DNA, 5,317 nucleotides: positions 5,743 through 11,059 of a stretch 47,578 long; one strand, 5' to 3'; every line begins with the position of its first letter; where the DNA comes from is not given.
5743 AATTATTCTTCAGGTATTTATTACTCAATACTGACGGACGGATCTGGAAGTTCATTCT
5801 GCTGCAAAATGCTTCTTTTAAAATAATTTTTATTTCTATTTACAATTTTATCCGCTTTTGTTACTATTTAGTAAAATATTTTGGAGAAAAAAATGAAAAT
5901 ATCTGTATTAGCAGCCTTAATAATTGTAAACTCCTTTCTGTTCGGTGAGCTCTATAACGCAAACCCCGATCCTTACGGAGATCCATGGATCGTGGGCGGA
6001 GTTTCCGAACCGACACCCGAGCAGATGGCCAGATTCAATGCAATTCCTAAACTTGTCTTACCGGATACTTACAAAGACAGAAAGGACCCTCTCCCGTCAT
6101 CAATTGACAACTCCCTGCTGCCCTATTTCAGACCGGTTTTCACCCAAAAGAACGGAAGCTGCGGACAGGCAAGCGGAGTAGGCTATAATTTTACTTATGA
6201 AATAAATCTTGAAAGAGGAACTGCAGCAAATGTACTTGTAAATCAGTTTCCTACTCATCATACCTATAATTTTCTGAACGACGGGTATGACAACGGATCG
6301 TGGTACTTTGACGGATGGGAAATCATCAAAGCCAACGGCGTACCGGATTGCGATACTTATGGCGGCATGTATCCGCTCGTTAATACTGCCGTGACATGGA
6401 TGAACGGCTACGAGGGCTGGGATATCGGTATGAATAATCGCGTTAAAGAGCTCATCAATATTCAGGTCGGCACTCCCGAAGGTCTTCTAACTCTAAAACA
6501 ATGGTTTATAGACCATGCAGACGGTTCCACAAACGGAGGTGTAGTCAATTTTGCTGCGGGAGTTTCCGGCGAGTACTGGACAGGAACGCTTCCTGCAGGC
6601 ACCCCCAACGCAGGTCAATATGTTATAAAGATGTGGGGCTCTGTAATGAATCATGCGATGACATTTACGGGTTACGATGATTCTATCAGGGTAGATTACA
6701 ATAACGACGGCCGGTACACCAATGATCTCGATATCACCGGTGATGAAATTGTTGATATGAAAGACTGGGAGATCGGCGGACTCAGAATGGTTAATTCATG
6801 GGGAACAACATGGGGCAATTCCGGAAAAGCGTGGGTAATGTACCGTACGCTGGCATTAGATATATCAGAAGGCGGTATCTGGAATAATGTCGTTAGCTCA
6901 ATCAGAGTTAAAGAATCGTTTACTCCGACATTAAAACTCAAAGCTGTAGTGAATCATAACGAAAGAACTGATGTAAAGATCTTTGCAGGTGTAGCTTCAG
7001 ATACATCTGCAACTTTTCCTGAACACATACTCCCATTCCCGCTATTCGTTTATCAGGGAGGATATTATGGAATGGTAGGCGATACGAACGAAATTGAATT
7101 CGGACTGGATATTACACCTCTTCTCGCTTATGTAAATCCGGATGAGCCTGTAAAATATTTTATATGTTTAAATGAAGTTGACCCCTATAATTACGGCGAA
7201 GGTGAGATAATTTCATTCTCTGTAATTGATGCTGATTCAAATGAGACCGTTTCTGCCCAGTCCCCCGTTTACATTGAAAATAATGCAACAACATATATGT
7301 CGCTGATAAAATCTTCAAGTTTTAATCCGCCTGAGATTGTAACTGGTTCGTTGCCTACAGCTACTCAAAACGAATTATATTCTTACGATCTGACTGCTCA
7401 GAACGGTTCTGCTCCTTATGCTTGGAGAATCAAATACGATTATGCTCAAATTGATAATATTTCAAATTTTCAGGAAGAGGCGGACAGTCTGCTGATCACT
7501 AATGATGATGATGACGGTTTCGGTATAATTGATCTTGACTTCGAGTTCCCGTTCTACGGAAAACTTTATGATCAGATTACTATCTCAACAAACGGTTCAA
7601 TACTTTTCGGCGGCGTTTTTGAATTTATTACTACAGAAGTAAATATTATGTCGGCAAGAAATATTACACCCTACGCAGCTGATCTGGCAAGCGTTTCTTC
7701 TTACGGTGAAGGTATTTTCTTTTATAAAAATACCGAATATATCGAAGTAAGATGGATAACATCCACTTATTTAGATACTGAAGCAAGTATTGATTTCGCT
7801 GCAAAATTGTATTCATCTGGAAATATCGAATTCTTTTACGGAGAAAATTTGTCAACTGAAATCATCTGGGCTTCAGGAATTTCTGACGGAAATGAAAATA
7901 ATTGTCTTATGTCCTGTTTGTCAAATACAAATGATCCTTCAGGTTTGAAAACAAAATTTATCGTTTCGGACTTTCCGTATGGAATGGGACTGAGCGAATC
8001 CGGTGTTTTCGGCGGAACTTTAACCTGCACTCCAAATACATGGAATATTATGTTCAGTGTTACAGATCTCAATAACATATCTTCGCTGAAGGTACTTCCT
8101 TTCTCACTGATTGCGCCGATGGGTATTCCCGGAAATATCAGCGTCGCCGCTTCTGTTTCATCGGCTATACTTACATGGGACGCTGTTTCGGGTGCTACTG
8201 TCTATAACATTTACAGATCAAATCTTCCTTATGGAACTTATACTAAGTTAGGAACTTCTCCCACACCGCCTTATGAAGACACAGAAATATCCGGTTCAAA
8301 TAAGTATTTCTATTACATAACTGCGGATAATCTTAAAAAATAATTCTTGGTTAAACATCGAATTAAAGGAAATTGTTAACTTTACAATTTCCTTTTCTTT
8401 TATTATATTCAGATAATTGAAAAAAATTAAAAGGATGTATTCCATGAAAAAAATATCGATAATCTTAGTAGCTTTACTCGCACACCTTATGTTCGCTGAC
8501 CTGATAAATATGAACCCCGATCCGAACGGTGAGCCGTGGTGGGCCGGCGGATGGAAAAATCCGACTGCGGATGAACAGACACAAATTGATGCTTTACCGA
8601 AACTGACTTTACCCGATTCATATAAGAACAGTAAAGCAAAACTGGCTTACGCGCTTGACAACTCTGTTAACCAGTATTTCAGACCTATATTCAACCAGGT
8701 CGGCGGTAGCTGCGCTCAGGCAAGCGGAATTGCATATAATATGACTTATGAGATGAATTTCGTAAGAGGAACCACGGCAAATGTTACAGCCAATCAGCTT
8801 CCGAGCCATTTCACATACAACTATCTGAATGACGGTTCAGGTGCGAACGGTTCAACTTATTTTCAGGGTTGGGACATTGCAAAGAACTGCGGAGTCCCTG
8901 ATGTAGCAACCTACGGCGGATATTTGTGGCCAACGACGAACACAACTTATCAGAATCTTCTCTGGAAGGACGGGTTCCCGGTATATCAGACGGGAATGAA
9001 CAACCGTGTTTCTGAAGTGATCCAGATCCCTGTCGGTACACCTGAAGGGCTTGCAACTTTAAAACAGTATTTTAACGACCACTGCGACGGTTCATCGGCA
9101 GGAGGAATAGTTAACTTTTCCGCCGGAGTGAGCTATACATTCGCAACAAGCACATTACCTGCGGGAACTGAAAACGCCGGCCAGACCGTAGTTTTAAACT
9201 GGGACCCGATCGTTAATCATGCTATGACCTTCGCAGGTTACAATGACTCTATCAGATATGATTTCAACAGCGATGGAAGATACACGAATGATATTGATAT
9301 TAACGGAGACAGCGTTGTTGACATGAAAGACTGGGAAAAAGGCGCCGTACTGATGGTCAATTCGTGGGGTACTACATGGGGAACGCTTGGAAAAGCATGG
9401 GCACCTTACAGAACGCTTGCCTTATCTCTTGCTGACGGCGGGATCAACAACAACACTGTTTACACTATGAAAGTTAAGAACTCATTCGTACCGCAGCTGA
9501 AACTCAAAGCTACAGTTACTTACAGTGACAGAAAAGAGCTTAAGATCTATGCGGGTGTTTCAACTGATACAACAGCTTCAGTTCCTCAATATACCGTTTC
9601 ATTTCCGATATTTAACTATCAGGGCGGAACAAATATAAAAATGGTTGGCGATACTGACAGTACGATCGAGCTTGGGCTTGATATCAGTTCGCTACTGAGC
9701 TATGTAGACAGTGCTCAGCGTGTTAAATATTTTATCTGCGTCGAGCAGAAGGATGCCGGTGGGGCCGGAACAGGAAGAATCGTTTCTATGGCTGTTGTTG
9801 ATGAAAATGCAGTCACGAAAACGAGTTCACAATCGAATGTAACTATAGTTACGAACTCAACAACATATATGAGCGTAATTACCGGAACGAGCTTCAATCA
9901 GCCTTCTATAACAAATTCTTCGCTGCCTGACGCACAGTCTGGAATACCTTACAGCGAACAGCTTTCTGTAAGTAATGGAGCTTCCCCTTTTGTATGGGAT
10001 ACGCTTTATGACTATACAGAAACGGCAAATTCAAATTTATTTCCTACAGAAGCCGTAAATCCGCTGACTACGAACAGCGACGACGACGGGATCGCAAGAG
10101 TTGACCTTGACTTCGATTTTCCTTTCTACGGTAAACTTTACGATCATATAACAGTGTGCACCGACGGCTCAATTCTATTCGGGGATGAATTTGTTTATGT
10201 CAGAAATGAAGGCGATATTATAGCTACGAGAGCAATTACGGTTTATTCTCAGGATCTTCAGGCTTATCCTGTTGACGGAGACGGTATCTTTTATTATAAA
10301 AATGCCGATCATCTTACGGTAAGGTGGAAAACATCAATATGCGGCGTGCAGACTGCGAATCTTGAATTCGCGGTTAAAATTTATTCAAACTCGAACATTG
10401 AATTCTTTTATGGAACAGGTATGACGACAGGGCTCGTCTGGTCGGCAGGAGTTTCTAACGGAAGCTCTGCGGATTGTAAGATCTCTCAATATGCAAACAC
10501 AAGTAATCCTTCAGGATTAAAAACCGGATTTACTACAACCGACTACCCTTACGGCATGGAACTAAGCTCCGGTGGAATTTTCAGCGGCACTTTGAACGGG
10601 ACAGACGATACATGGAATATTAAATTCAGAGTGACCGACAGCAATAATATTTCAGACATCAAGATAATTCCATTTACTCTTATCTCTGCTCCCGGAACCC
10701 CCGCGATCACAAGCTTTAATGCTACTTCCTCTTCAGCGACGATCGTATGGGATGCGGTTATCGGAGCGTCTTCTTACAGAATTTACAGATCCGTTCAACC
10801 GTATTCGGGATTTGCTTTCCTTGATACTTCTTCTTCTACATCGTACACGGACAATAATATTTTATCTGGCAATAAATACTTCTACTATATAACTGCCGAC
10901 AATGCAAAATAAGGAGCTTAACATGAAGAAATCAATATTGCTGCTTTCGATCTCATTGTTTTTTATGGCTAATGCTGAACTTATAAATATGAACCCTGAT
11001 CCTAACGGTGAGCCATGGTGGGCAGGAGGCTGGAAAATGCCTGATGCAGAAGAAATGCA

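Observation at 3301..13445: Tandem array of four large multidomain papain-fold peptidase paralogs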

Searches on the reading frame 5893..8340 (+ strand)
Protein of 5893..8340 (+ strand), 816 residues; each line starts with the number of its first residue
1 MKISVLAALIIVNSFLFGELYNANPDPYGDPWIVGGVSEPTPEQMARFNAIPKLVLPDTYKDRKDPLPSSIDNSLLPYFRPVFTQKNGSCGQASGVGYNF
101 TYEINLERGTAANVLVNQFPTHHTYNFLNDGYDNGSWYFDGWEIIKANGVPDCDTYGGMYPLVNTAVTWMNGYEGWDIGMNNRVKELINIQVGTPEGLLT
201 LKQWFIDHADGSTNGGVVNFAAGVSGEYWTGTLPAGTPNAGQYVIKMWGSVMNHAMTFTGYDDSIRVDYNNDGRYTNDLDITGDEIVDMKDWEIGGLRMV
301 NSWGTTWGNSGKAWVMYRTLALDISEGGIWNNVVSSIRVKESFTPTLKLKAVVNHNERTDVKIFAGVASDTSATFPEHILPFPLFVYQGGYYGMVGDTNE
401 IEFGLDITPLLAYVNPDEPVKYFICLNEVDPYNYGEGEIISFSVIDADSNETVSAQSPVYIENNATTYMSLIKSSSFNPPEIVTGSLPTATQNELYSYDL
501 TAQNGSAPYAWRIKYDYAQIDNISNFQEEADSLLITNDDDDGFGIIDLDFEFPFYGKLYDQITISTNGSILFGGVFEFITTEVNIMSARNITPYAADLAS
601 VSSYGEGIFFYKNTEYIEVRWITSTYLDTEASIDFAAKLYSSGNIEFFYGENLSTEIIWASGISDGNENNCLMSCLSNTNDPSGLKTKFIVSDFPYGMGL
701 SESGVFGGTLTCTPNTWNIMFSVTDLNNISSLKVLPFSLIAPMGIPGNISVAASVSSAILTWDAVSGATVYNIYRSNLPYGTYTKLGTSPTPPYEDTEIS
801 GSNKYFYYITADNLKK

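Call 9: search_protein_families(library=pfam, proteins=[window:5893-8340:+], max_evalue=1)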
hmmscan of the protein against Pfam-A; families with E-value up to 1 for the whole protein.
window:5893-8340:+ (816 aa): 1 family
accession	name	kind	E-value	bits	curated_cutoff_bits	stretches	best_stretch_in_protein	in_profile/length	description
PF22424.2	HK620_9_C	-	0.19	12.3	27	0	79-99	43-63/80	HK620, Tail spike protein, C-terminal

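Call 10: search_protein_families(library=ncbifam, proteins=[window:5893-8340:+], max_evalue=1)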
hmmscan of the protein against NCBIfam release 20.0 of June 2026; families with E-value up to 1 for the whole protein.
window:5893-8340:+ (816 aa): 0 families

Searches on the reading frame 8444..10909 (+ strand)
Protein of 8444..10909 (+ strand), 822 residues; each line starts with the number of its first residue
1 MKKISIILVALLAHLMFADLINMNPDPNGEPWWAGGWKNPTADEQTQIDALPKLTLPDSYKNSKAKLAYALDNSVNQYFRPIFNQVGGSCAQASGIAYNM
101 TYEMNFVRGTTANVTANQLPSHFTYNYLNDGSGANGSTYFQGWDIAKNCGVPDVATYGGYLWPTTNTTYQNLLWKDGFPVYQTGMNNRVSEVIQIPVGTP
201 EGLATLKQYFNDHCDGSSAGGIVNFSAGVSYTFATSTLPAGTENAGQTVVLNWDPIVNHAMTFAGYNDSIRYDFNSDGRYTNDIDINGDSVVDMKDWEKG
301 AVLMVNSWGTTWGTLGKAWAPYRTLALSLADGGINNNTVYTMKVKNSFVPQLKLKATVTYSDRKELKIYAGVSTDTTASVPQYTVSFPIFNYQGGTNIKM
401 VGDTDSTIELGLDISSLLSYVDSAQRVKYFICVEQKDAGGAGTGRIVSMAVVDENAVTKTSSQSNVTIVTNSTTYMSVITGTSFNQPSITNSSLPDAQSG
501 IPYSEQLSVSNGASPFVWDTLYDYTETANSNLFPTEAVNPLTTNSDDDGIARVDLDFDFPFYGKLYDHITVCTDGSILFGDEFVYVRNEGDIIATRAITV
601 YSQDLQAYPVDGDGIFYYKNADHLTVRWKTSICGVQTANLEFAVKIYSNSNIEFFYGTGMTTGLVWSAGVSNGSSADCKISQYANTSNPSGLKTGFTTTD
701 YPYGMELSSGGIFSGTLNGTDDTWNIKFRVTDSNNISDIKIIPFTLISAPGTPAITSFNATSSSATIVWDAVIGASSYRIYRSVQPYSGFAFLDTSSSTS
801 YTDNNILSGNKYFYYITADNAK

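Call 9: search_protein_families(library=pfam, proteins=[window:8444-10909:+], max_evalue=1)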
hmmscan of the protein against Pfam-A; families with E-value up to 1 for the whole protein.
window:8444-10909:+ (822 aa): 2 families
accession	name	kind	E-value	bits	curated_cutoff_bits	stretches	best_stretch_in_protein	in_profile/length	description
PF00716.22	Peptidase_S21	-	0.018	15.2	27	1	445-507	273-332/337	Assemblin (Peptidase family S21)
PF21910.2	GH85_C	-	0.16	12.8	27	1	759-801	13-54/95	GH85 endohexosaminidases, C-terminal domain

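Call 10: search_protein_families(library=ncbifam, proteins=[window:8444-10909:+], max_evalue=1)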
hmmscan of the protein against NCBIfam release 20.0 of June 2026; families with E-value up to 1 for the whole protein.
window:8444-10909:+ (822 aa): 0 families

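Call 13: find_homologous_proteins(query=window:8444-10909:+)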
Query window:8444-10909:+ (822 aa): 663 proteins with E <= 0.001 among 8000 candidates; the best 120 are listed.
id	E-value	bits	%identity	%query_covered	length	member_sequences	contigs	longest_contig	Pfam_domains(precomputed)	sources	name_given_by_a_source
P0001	0.0e+0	1872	100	100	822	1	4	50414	-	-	-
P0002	0.0e+0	1710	90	100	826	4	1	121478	-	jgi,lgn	-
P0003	0.0e+0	1623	86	100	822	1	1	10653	-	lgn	-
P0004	0.0e+0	1623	86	100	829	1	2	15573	-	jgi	-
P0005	0.0e+0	1608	84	100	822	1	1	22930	-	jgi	jgi:hypothetical protein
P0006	0.0e+0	1600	83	100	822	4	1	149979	-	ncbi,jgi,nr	ncbi:MAG: hypothetical protein RBS89_04070 [Candidatus Delongbacteria bacterium]|jgi:hypothetical pr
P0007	0.0e+0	1533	83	97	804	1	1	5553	-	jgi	jgi:hypothetical protein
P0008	0.0e+0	1254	66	100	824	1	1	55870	-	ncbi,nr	ncbi:MAG: hypothetical protein JXR69_00560 [Candidatus Delongbacteria bacterium]|nr:hypothetical pro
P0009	0.0e+0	1143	63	95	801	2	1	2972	-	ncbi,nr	ncbi:MAG: hypothetical protein KAS62_07290, partial [Candidatus Delongbacteria bacterium]|nr:hypothe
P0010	0.0e+0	1118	61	100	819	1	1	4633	-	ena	-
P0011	0.0e+0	1071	61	95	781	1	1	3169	-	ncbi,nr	ncbi:MAG: hypothetical protein GQ534_06420, partial [Candidatus Delongbacteria bacterium]|nr:hypothe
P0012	0.0e+0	1025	56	100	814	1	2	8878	-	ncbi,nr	ncbi:MAG: hypothetical protein KKD38_01375 [Candidatus Delongbacteria bacterium]|nr:hypothetical pro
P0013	0.0e+0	1021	59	92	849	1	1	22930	PF18962.8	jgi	jgi:hypothetical protein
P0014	0.0e+0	1012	58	92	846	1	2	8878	PF18962.8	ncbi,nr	ncbi:MAG: T9SS type A sorting domain-containing protein [Candidatus Delongbacteria bacterium]|nr:T9S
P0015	6.3e-295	999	54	100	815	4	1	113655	-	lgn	-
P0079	4.8e-201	688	45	91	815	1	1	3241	PF18962.8,PF05345.19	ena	-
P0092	4.2e-200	685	45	92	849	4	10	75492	PF18962.8,PF13860.13,PF05345.19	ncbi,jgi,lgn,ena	-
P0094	6.3e-200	684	46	91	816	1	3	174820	PF18962.8,PF05345.19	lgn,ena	-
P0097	3.2e-199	682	44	93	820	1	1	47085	PF18962.8,PF05345.19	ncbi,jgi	-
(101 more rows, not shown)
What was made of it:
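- Checked: The database's own gene call for gene 3 is 822 aa, which corresponds to the 8444 start (call 13).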

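Call 40: find_encoding_contigs(protein=P0006, flank=10000, max_places=3)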
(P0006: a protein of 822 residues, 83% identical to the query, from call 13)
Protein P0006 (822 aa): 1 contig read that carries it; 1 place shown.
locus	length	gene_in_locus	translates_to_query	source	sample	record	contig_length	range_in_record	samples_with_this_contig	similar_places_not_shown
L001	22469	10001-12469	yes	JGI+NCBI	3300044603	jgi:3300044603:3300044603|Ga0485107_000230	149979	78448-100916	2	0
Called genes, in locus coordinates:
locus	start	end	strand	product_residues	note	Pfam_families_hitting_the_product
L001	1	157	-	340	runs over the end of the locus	PF16125:DUF4837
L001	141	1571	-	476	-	PF00133:tRNA-synt_1 (weak), PF01406:tRNA-synt_1e, PF01921:tRNA-synt_1f (faint), PF09334:tRNA-synt_1g (faint), PF09190:DALR_2 (weak), PF23493:CysS_C (weak)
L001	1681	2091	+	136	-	PF13240:Zn_Ribbon_1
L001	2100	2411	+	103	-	PF01035:DNA_binding_1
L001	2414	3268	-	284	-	PF00892:EamA, PF00893:Multi_Drug_Res (faint)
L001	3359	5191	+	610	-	PF00009:GTP_EFTU, PF01926:MMR_HSR1 (weak), PF22042:EF-G_D2 (weak), PF03144:GTP_EFTU_D2, PF00679:EFG_C, PF21018:BipA_C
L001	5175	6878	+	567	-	PF00270:DEAD, PF04851:ResIII, PF00271:Helicase_C, PF28538:Helicase_helical, PF03880:DbpA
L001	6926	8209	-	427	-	PF03349:Toluene_X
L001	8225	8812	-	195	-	PF13580:SIS_2, PF01380:SIS (weak)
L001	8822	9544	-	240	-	-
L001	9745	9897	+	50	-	-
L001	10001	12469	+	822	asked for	-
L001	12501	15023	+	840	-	PF18962:Por_Secre_tail (weak)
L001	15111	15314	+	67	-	PF01165:Ribosomal_S21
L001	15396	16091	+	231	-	PF02674:Colicin_V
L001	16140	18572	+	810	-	PF02861:Clp_N, PF00004:AAA, PF17871:AAA_lid_9, PF02151:UVR (weak), PF07724:AAA_2, PF00004:AAA, PF07728:AAA_5, PF10431:ClpB_D2-small, +9 more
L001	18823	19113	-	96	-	-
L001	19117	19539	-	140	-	PF00583:Acetyltransf_1, PF13673:Acetyltransf_10, PF13508:Acetyltransf_7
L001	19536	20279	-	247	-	-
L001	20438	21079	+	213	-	PF22175:Ogg-HhH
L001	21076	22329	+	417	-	PF01306:LacY_symp (weak), PF07690:MFS_1, PF12832:MFS_1_like (weak)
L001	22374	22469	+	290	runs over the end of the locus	PF13623:SurA_N_2 (weak), PF13624:SurA_N_3, PF13145:Rotamase_2, PF13616:Rotamase_3, PF00639:Rotamase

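Call 41: find_encoding_contigs(protein=P0002, flank=10000, max_places=2)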
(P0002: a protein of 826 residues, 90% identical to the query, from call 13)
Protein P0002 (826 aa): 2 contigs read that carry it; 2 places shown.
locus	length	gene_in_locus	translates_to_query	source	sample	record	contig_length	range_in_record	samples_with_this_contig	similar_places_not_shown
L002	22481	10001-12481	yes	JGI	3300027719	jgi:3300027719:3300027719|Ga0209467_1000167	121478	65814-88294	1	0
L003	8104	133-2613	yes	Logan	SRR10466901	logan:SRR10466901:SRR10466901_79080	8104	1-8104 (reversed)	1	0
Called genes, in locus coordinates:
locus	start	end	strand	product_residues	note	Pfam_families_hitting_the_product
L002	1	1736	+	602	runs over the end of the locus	PF00009:GTP_EFTU, PF01926:MMR_HSR1 (weak), PF22042:EF-G_D2 (weak), PF03144:GTP_EFTU_D2, PF00679:EFG_C, PF21018:BipA_C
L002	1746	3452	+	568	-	PF00270:DEAD, PF04851:ResIII, PF00271:Helicase_C, PF28538:Helicase_helical, PF03880:DbpA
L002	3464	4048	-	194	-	PF13580:SIS_2, PF01380:SIS (weak)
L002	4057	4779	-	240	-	-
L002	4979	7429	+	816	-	-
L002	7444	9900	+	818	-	-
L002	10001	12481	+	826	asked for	-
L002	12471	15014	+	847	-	PF18962:Por_Secre_tail (weak), PF13860:FlgD_ig (weak)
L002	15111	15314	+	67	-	PF01165:Ribosomal_S21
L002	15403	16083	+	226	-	PF02674:Colicin_V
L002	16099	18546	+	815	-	PF02861:Clp_N, PF00004:AAA, PF17871:AAA_lid_9, PF00158:Sigma54_activat (weak), PF07724:AAA_2, PF00004:AAA (weak), PF07728:AAA_5, PF10431:ClpB_D2-small, +5 more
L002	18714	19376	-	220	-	-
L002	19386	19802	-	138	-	PF00583:Acetyltransf_1, PF13673:Acetyltransf_10, PF13508:Acetyltransf_7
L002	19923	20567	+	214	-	PF22175:Ogg-HhH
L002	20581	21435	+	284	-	PF13623:SurA_N_2 (faint), PF13624:SurA_N_3, PF13145:Rotamase_2, PF13616:Rotamase_3, PF00639:Rotamase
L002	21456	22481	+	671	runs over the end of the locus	PF17876:CSD2, PF00773:RNB, PF00575:S1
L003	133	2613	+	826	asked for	-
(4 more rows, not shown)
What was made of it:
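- L001 and L002 have SIS-domain, hypothetical and helicase genes there instead (calls 40, 41).
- Tried and rejected: Considered and rejected, because synteny shows different upstream neighbours in L001 and L002 (calls 40, 41).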

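Call 42: find_encoding_contigs(protein=P0094, flank=8000, max_places=2)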
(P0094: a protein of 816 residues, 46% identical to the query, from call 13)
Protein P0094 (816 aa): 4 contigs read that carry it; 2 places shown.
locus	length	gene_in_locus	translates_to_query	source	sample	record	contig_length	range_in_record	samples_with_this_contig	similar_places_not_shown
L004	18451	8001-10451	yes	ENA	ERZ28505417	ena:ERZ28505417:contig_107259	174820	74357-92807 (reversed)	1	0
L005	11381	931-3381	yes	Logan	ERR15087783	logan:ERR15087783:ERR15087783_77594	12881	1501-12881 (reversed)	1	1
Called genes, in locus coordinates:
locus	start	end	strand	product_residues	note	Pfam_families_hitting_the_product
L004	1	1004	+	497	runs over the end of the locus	PF12771:SusD-like_2, PF14322:SusD-like_3 (faint), PF12741:SusD-like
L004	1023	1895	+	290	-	PF14274:BT_3044-like_C (faint)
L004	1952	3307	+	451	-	-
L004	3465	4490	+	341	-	PF02492:cobW (faint), PF03308:MeaB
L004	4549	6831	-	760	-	PF00390:malic, PF03949:Malic_M, PF01515:PTA_PTB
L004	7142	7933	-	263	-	PF09674:DUF2400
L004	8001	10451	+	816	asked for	PF05345:He_PIG, PF18962:Por_Secre_tail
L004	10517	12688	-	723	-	PF00515:TPR_1 (faint), PF07719:TPR_2 (faint), PF12895:ANAPC3 (faint), PF13174:TPR_6 (faint), PF13176:TPR_7 (faint), PF13181:TPR_8 (faint), PF13424:TPR_12 (faint), PF25063:ARM_TT21_C (weak), +2 more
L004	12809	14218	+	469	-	PF00512:HisKA, PF02518:HATPase_c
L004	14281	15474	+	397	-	PF00155:Aminotran_1_2, PF01053:Cys_Met_Meta_PP (weak)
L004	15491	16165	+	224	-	PF06835:LptC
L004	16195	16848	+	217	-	PF02463:SMC_N (weak), PF00005:ABC_tran, PF13304:AAA_21 (faint)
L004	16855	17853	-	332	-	PF06144:DNA_pol3_delta, PF21694:DNA_pol3_delta_C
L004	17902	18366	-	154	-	-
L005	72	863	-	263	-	PF09674:DUF2400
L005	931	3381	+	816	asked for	PF05345:He_PIG, PF18962:Por_Secre_tail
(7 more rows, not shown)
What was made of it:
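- In Bacteroidales the gene is a lone copy in a housekeeping context (call 42).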
